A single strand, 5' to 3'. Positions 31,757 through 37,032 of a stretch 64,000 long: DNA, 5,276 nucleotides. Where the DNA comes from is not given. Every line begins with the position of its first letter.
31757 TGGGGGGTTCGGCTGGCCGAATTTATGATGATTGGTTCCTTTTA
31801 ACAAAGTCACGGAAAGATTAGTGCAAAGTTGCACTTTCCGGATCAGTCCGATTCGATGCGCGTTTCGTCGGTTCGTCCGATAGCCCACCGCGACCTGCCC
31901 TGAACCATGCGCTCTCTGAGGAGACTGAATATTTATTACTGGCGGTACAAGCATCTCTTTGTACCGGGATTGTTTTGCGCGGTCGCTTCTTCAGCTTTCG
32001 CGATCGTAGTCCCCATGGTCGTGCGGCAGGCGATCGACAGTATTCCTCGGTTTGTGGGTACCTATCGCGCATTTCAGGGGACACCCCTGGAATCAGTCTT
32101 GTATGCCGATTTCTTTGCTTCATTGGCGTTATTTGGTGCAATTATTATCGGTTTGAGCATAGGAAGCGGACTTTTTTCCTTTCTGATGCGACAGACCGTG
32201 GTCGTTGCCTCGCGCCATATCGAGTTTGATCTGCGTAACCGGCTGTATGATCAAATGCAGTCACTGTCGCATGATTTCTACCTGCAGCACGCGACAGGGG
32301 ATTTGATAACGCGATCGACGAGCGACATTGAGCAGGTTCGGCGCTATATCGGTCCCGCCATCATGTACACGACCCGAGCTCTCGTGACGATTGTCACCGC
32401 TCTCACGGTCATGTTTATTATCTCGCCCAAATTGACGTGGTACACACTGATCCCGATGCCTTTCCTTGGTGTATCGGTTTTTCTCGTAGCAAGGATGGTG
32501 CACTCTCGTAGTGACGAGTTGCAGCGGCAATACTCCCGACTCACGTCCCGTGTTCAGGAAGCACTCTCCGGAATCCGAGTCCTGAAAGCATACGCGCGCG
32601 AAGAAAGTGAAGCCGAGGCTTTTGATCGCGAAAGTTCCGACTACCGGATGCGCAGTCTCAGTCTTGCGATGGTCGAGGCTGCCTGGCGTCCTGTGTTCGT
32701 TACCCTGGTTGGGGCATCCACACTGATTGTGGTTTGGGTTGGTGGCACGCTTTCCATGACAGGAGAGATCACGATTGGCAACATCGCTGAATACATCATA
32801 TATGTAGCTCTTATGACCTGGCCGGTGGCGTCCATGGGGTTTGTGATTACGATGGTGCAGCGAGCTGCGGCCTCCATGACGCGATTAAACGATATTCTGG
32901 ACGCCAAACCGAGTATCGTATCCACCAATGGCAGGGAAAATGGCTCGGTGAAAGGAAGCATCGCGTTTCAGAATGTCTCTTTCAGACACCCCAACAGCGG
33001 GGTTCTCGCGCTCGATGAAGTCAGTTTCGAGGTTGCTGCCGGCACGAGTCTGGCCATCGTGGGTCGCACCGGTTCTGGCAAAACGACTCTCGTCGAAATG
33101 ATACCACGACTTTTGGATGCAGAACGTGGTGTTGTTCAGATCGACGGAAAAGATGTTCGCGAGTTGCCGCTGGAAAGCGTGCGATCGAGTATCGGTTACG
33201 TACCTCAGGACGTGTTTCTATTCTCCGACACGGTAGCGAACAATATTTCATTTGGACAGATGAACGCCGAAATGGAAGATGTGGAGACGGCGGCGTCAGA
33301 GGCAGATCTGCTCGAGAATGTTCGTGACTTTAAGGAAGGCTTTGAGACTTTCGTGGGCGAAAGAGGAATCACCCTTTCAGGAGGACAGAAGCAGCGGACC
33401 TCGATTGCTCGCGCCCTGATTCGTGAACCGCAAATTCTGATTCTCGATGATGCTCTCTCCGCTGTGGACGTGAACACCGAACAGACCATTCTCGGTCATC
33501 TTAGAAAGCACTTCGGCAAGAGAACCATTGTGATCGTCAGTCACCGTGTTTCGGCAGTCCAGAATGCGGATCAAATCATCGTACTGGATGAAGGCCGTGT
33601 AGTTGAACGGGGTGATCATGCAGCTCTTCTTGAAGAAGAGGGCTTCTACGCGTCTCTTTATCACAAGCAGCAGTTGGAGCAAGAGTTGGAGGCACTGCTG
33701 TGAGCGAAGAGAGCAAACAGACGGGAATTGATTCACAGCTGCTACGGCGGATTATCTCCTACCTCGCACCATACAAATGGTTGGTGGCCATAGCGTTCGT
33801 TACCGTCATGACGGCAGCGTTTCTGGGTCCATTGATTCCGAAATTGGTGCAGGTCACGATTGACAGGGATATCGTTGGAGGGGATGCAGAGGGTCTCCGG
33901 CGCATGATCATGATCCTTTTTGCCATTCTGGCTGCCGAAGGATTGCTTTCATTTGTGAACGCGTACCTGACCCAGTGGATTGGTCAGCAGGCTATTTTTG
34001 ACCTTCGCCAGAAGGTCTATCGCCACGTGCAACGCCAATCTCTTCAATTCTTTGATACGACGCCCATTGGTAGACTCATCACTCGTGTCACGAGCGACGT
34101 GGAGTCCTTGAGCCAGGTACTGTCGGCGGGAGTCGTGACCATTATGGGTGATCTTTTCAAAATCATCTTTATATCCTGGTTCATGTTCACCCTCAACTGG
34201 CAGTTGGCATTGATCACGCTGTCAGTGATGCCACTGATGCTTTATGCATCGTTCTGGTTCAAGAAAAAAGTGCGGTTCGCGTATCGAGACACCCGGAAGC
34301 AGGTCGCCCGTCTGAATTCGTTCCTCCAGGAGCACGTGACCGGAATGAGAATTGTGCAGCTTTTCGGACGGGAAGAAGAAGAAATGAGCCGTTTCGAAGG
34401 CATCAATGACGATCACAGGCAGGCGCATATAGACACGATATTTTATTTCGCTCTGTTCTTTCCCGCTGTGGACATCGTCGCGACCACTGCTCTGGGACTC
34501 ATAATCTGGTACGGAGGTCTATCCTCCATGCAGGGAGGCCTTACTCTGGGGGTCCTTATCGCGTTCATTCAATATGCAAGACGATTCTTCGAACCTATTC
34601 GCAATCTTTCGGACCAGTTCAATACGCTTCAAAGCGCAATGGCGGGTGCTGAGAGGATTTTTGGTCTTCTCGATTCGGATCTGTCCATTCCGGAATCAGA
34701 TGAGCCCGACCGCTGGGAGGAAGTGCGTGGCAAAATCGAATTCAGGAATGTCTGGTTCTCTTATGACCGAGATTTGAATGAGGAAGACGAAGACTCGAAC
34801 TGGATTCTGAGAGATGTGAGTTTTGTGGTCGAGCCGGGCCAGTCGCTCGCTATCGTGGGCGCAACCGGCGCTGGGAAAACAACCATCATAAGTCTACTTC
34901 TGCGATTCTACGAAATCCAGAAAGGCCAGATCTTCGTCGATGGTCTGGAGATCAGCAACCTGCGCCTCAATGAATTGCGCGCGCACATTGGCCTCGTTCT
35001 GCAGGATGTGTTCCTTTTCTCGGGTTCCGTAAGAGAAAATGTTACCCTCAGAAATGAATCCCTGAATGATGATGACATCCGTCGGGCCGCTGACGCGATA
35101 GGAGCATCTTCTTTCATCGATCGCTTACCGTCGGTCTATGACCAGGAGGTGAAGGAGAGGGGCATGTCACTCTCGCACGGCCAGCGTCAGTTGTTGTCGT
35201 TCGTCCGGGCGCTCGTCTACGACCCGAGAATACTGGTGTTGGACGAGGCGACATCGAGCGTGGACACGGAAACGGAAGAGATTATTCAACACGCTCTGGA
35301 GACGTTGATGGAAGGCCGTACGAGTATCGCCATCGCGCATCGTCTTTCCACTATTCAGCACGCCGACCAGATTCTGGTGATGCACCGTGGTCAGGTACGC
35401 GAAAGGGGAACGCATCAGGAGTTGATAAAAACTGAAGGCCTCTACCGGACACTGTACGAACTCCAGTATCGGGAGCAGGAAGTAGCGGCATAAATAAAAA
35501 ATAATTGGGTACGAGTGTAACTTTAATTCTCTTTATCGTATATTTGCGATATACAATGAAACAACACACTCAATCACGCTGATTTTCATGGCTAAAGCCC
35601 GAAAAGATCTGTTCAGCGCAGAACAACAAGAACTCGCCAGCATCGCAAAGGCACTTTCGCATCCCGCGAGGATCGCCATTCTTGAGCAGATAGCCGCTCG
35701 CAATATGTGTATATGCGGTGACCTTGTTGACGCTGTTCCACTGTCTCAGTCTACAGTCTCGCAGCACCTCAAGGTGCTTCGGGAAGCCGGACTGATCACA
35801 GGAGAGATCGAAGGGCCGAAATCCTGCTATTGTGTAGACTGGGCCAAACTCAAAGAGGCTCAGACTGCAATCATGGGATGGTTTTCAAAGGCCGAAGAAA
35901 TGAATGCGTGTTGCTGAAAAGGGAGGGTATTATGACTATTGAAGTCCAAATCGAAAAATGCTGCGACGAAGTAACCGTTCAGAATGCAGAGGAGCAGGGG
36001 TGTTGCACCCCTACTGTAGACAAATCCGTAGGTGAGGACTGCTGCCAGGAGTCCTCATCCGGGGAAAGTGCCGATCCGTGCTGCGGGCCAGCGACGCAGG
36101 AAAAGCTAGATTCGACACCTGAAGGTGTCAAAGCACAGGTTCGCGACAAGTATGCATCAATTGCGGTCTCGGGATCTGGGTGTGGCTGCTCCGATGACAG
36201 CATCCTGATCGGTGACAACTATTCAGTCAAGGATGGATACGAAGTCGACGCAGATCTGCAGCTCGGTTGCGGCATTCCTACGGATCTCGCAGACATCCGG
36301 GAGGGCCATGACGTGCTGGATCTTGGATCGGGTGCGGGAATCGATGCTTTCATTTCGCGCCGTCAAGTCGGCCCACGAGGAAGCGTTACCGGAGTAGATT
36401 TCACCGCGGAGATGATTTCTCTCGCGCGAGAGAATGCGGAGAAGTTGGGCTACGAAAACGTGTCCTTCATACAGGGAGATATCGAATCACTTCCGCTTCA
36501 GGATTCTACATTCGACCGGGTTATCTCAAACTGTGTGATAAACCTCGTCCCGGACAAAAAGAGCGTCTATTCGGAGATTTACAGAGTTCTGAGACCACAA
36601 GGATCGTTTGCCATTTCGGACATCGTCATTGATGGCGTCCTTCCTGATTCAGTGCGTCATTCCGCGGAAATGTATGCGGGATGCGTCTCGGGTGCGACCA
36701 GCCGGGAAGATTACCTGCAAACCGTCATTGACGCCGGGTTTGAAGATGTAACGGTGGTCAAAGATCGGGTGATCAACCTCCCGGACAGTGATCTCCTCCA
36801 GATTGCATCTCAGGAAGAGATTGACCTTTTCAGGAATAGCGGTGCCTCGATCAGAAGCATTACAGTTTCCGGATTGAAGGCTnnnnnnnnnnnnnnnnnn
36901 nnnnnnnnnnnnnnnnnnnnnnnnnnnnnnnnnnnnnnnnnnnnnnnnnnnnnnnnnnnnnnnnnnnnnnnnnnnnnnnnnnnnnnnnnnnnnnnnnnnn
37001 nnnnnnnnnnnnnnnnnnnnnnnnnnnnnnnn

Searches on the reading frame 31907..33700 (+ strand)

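Call 49: search_protein_families(library=pfam, proteins=[window:31907-33700:+], max_evalue=0.00001)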
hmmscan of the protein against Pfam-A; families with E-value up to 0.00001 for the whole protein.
window:31907-33700:+ (598 aa): 3 families
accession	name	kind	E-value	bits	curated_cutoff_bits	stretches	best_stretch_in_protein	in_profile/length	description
PF00664.28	ABC_membrane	-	4.2e-48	164.8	28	1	21-307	4-274/274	ABC transporter transmembrane region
PF00005.33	ABC_tran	-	2.5e-31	109.6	25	1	369-517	1-136/137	ABC transporter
PF02463.25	SMC_N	-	3e-06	27.3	40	0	383-559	28-210/220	RecF/RecN/SMC N terminal domain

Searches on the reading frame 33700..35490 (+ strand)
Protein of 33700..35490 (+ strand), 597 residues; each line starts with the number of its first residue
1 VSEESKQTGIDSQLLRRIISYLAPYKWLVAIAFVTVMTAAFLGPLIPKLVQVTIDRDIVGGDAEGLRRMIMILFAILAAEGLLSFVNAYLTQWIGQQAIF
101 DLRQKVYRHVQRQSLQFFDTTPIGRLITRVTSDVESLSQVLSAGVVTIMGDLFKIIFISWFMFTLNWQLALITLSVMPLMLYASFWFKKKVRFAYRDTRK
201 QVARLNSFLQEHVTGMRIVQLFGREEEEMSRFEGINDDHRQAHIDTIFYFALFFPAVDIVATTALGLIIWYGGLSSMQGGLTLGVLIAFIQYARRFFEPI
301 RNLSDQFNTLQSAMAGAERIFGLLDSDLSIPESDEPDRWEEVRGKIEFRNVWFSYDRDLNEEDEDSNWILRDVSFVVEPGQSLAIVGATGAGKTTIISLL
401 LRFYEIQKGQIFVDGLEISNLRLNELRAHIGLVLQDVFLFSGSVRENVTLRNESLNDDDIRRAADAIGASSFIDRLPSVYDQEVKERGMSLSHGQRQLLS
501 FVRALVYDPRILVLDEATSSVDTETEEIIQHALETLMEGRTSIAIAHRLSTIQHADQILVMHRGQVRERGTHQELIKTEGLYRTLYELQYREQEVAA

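Call 49: search_protein_families(library=pfam, proteins=[window:33700-35490:+], max_evalue=0.00001)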
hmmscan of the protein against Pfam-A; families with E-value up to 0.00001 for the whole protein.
window:33700-35490:+ (597 aa): 2 families
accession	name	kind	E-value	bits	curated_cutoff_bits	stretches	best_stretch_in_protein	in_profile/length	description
PF00664.28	ABC_membrane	-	6.6e-60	203.6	28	1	30-299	2-273/274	ABC transporter transmembrane region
PF00005.33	ABC_tran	-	1.1e-28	101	25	1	370-519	1-137/137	ABC transporter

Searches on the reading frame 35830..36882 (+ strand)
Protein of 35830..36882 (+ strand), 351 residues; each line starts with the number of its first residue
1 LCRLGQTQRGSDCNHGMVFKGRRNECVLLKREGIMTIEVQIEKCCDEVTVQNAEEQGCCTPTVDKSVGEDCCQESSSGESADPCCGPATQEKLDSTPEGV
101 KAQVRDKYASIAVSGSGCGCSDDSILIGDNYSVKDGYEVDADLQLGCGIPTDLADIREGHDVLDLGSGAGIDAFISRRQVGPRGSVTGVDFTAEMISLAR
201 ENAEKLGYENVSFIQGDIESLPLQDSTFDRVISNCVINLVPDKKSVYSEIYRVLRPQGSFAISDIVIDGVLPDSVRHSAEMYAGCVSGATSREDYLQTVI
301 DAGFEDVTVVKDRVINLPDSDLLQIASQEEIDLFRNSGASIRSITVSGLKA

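Call 12: search_protein_families(library=pfam, proteins=[window:35830-36882:+], max_evalue=0.001)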
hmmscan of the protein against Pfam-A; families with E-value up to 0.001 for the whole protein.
window:35830-36882:+ (351 aa): 12 families
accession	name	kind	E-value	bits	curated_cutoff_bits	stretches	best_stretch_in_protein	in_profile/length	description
PF13847.12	Methyltransf_31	-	2.5e-40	137.9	27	1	157-294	2-136/145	Methyltransferase domain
PF13649.12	Methyltransf_25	-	1e-23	84.2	27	1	162-258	1-97/97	Methyltransferase domain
PF08241.18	Methyltransf_11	-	5e-23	82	21.2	1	163-262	1-95/95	Methyltransferase domain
PF01209.24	Ubie_methyltran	-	1e-18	68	20.1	1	154-262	43-151/233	ubiE/COQ5 methyltransferase family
PF08242.18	Methyltransf_12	-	3e-14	54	30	1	163-259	1-97/98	Methyltransferase domain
PF01135.25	PCMT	-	8.8e-11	42.4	20.3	1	151-241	66-156/210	Protein-L-isoaspartate(D-aspartate) O-methyltransferase (PCMT)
PF13489.12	Methyltransf_23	-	2.6e-08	34.2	27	1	155-277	19-131/164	Methyltransferase domain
PF06325.19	PrmA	-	2.7e-07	30.8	22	1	156-266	159-262/296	Ribosomal protein L11 methyltransferase (PrmA)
PF05175.20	MTS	-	2.9e-07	30.7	23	1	158-234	31-105/170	Methyltransferase small domain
PF01170.24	UPF0020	-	2.1e-05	24.8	22.3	1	183-234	76-128/197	RMKL-like, methyltransferase domain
PF20922.3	Anamorsin_N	-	8.2e-05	22.8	27.1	1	217-278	41-104/163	Anamorsin, N-terminal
PF13679.12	Methyltransf_32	-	0.00022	21.7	27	1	158-223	25-94/143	Methyltransferase domain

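Call 13: search_protein_families(library=ncbifam, proteins=[window:35830-36882:+], max_evalue=0.00001)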
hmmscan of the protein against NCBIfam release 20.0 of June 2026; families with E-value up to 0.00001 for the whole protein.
window:35830-36882:+ (351 aa): 41 families (the best 25 are shown)
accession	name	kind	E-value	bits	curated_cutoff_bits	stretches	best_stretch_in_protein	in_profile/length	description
NF008823.0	PRK11873.1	subfamily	1.1e-88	297.3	263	1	98-350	5-267/272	arsenite methyltransferase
NF041537.1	ArsM_AhpD_UU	exception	6.8e-47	159.9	510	1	100-312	13-230/345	arsenite methyltransferase/AhpD domain selenoprotein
NF041536.1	ArsM_DUF2284_UU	exception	3.1e-45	154.4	575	1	99-313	12-231/459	arsenite methyltransferase/DUF2284 domain selenoprotein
NF047649.1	MTase_UXPK_star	exception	3.7e-43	147.5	460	1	98-308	11-227/283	methyltransferase/UXPK-star double selenoprotein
NF040538.1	methyl_ArsM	equivalog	5.6e-39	134.3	500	2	220-309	163-255/356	arsinothricin biosynthesis methyltransferase ArsM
NF040539.1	AST_met_ArsM_2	exception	3.2e-28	99.3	240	1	159-310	57-211/262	putative arsinothricin biosynthesis methyltransferase ArsM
NF038099.1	AsSugarArsM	exception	2.8e-27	95.8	400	1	142-324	42-233/321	arsenosugar biosynthesis arsenite methyltransferase ArsM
NF045667.1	MTase_DVU1556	equivalog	5e-26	91.5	155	1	152-312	16-167/213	DVU_1556 family methyltransferase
NF001244.0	PRK00216.1-5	equivalog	9.4e-19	67.6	216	1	157-265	47-156/236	bifunctional demethylmenaquinone methyltransferase/2-methoxy-6-polyprenyl-1,4-benzoquinol methylase UbiE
TIGR02072.1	BioC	equivalog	6.1e-18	65.5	184.95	1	159-266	35-136/244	malonyl-ACP O-methyltransferase BioC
TIGR01934.1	MenG_MenH_UbiE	subfamily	7.2e-18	64.7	158.35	1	156-266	37-145/223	ubiquinone/menaquinone biosynthesis methyltransferase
NF001243.0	PRK00216.1-4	equivalog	1.6e-17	63.7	235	1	155-260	44-149/237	demethylmenaquinone methyltransferase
TIGR02752.1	MenG_heptapren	equivalog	2.6e-17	63.1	419.85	1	155-261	42-148/231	demethylmenaquinone methyltransferase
NF052510.1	methyltran_MpqE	exception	3.2e-16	59.4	335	1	153-261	41-150/234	methyl-plastoquinone biosynthesis methyltransferase MpqE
NF001240.0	PRK00216.1-1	equivalog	6.5e-16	58.1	378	1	152-262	57-168/251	bifunctional demethylmenaquinone methyltransferase/2-methoxy-6-polyprenyl-1,4-benzoquinol methylase UbiE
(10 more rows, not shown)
